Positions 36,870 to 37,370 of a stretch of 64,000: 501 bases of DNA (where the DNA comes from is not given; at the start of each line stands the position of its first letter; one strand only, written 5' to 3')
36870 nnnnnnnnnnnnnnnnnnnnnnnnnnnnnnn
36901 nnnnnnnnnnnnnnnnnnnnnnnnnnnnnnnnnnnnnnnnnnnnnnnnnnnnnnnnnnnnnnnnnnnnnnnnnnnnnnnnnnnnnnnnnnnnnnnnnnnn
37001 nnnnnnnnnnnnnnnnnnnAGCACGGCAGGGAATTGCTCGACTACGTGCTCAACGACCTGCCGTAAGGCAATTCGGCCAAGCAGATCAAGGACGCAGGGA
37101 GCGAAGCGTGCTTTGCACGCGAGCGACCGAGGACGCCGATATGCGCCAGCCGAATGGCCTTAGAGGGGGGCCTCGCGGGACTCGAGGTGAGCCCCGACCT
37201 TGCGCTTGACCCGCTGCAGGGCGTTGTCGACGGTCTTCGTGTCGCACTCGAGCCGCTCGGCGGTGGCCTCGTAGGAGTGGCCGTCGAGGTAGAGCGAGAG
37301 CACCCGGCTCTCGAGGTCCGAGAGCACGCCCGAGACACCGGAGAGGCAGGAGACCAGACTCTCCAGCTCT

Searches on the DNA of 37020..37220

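Call 9: search_rna_families(source=window, start=37020, end=37220, threshold=evalue, max_evalue=10, show_alignments=3)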
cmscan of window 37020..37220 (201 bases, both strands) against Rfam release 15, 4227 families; matches with E-value up to 10: 3.
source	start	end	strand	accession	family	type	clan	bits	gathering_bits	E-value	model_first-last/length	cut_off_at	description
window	37142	37212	+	RF02216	ZNFX1-AS1_2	Gene; lncRNA;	-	13.3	45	0.34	1-93/93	no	ZNFX1 antisense RNA 1 conserved region 2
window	37048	37074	-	RF01935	bxd_7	Gene; lncRNA;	-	12.2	60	5.7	40-66/66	no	Bithoraxoid conserved region 7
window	37037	37170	-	RF02177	SMCR2_1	Gene; lncRNA;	-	10.2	50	7.3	1-159/159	no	Smith-Magenis syndrome chromosome region, candidate 2 conserved region 1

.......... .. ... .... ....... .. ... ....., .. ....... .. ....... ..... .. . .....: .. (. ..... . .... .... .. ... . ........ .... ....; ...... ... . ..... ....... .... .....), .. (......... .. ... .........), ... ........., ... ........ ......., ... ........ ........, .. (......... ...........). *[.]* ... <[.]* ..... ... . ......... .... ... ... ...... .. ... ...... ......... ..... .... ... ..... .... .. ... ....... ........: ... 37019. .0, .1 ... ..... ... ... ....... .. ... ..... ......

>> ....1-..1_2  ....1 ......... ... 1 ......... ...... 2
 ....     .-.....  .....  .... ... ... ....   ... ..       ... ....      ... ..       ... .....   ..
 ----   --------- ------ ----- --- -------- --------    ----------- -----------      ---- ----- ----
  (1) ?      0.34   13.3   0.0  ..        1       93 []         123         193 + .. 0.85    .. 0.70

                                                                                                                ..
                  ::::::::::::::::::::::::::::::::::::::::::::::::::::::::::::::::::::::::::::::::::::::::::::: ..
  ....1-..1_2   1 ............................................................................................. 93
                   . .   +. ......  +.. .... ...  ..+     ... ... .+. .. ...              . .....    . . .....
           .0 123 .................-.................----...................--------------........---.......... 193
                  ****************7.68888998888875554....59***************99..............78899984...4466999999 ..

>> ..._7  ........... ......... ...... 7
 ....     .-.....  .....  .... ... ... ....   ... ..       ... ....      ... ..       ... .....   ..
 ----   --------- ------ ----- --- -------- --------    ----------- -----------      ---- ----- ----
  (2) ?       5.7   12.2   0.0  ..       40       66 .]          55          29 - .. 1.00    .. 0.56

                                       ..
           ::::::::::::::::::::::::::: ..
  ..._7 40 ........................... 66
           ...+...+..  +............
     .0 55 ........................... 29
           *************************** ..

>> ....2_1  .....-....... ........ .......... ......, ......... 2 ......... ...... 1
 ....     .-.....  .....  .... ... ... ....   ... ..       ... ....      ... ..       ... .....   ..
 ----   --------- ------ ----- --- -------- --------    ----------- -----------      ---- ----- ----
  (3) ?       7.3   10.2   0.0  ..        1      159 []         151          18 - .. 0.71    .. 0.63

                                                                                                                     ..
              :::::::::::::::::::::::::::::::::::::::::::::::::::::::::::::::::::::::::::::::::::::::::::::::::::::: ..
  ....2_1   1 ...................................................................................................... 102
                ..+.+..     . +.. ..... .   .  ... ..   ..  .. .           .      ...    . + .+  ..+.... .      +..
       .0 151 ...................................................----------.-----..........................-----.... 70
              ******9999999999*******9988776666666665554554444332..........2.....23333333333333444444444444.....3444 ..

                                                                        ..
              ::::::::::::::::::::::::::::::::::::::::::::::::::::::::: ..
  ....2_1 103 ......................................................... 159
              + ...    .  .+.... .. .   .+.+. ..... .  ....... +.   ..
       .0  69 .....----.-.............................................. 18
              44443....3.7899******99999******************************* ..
